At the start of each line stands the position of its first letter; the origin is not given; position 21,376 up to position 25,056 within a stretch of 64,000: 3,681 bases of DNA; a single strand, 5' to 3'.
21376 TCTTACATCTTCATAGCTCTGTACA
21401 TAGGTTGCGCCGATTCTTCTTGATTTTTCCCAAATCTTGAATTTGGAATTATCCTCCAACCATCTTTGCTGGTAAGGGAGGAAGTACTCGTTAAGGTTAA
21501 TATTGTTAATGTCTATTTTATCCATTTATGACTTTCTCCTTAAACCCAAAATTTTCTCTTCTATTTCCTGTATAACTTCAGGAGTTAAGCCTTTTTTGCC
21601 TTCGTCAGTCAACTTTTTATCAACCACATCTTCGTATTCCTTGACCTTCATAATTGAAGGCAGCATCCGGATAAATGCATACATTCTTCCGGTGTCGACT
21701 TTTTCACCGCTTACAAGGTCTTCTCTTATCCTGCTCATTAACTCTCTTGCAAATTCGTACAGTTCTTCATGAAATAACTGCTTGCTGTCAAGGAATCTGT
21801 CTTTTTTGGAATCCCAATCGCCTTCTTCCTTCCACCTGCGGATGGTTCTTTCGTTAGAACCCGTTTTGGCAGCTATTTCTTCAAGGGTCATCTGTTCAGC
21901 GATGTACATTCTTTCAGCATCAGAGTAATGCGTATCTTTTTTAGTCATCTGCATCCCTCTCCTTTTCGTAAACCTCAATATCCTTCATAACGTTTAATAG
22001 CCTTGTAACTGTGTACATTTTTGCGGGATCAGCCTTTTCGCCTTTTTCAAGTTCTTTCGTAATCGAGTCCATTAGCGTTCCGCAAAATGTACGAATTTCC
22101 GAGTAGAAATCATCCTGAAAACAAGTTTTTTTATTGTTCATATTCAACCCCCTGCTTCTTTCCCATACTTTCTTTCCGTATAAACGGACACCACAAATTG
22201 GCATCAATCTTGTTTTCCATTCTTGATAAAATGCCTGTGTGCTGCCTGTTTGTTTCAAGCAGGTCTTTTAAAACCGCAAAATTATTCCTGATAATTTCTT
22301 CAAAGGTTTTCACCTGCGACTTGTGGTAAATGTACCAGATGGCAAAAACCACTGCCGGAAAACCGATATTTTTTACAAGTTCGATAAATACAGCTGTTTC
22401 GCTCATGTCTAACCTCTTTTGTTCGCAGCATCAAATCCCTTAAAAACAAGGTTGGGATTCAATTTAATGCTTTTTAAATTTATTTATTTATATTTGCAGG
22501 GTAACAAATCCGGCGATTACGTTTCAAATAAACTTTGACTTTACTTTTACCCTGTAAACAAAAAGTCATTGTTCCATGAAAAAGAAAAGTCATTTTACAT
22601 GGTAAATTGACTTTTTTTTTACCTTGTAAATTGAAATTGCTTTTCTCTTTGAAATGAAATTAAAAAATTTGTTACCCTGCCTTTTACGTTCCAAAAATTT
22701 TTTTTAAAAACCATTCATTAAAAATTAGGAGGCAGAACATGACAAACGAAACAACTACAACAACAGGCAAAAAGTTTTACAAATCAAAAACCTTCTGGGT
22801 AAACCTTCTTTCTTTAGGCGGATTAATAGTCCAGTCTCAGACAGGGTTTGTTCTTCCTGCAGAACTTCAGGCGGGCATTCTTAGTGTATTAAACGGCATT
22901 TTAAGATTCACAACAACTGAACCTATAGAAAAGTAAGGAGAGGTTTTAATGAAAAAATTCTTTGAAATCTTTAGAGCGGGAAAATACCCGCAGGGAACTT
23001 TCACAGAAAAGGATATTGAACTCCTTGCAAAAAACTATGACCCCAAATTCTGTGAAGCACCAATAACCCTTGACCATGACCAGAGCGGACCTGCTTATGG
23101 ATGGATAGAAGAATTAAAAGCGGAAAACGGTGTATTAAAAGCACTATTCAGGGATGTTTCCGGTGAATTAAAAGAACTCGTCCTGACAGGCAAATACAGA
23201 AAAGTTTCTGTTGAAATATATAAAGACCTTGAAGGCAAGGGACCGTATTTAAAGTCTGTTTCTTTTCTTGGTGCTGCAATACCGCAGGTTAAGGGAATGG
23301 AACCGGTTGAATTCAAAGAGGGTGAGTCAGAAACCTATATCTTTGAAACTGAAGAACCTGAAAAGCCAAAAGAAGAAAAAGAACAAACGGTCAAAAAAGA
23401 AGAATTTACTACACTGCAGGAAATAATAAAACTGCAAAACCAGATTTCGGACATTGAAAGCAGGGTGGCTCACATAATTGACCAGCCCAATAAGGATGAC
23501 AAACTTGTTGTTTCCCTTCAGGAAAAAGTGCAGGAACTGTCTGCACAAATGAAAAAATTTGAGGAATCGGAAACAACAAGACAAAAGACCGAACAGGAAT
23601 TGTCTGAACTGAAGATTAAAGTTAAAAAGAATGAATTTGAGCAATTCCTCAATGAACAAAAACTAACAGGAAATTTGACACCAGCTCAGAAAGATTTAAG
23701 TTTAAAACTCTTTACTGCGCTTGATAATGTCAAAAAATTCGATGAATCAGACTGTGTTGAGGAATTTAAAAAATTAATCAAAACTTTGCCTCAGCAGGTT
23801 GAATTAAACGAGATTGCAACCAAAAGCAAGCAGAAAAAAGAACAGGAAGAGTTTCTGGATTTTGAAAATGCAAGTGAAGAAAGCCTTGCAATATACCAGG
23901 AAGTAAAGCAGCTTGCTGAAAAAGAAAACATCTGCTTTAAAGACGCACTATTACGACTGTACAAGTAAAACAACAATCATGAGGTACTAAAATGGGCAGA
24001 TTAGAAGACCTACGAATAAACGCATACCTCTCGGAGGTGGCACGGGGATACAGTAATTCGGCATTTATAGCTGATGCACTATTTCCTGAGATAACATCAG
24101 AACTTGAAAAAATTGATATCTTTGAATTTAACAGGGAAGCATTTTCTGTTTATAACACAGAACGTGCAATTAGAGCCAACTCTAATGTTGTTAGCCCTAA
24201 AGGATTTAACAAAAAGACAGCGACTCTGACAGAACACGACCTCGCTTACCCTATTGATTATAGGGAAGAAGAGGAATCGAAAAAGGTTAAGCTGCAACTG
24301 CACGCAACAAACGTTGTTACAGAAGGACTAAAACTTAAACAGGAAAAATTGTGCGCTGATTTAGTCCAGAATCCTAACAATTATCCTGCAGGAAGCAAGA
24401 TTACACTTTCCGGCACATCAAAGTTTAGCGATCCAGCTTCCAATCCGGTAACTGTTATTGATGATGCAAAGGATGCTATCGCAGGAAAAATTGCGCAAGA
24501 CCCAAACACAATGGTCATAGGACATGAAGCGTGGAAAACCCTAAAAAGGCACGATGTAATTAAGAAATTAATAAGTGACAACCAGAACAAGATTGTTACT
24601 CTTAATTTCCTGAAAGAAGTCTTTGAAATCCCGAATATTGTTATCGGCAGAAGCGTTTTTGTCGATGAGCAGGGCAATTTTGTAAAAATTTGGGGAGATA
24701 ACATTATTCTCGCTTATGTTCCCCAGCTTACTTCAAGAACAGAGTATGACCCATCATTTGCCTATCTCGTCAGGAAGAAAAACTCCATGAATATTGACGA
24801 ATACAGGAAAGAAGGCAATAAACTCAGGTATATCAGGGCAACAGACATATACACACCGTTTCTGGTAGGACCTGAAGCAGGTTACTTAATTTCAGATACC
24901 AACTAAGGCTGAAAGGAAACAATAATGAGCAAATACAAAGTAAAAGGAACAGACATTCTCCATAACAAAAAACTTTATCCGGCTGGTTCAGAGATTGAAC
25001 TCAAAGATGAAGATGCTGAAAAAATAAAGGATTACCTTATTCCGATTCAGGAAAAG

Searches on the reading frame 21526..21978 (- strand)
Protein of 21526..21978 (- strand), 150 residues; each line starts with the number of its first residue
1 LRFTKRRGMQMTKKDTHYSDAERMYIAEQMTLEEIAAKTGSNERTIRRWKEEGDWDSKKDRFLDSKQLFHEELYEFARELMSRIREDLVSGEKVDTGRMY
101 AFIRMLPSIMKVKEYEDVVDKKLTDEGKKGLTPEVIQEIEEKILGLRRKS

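Call 36: search_protein_families(library=phrogs, proteins=[window:21526-21978:-], max_evalue=0.001)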
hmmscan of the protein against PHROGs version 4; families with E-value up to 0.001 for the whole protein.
window:21526-21978:- (150 aa): 10 families
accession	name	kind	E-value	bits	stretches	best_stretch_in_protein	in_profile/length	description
phrog_756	-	DNA, RNA and nucleotide metabolism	8.8e-19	69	1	15-117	5-116/166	DNA binding protein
phrog_4151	-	DNA, RNA and nucleotide metabolism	1.2e-10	42.4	1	10-105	2-102/154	DNA binding protein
phrog_2606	-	head and packaging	2e-07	31.7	1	12-66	3-58/310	terminase small subunit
phrog_1889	-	head and packaging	1.2e-06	29.2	1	14-60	5-53/276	terminase small subunit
phrog_323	-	transcription regulation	9.3e-05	23.1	1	8-83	136-215/319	transcriptional regulator, D5-like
phrog_8446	-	DNA, RNA and nucleotide metabolism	0.00012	22.8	1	20-61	63-104/211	HNH endonuclease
phrog_7344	-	head and packaging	0.0003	22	1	23-116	22-112/161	terminase small subunit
phrog_509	-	head and packaging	0.00036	21.1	1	27-61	19-53/238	terminase small subunit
phrog_5751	-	head and packaging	0.00046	20.2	1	20-57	75-111/548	terminase large subunit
phrog_1558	-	unknown function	0.00049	21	0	14-52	120-159/178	-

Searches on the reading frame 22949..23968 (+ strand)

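Call 36: search_protein_families(library=phrogs, proteins=[window:22949-23968:+], max_evalue=0.001)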
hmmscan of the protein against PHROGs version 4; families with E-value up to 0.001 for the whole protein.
window:22949-23968:+ (339 aa): 3 families
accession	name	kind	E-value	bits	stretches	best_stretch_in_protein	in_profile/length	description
phrog_976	-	head and packaging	6.1e-60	204.7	1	3-337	32-392/415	head maturation protease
phrog_328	-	head and packaging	2.2e-06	28.5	1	44-305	81-315/339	head maturation protease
phrog_73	-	head and packaging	0.00035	21.4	1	17-241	25-276/287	head scaffolding protein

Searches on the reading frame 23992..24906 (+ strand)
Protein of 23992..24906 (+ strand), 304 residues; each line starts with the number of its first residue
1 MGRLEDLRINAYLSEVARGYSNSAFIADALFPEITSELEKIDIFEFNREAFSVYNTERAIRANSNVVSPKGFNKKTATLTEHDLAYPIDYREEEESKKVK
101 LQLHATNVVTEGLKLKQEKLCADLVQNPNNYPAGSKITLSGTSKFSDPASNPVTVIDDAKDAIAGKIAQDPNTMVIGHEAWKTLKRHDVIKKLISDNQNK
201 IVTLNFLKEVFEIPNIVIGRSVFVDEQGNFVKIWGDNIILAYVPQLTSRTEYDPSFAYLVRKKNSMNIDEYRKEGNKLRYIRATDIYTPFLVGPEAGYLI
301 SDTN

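Call 36: search_protein_families(library=phrogs, proteins=[window:23992-24906:+], max_evalue=0.001)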
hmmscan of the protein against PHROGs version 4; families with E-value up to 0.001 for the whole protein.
window:23992-24906:+ (304 aa): 3 families
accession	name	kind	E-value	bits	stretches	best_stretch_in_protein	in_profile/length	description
phrog_1005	-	head and packaging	1.1e-100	338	1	6-303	9-313/315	major head protein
phrog_29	-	head and packaging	4e-08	33.8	1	132-241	180-293/439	major head protein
phrog_1650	-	head and packaging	7.7e-05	23.1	1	22-301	38-296/300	major head protein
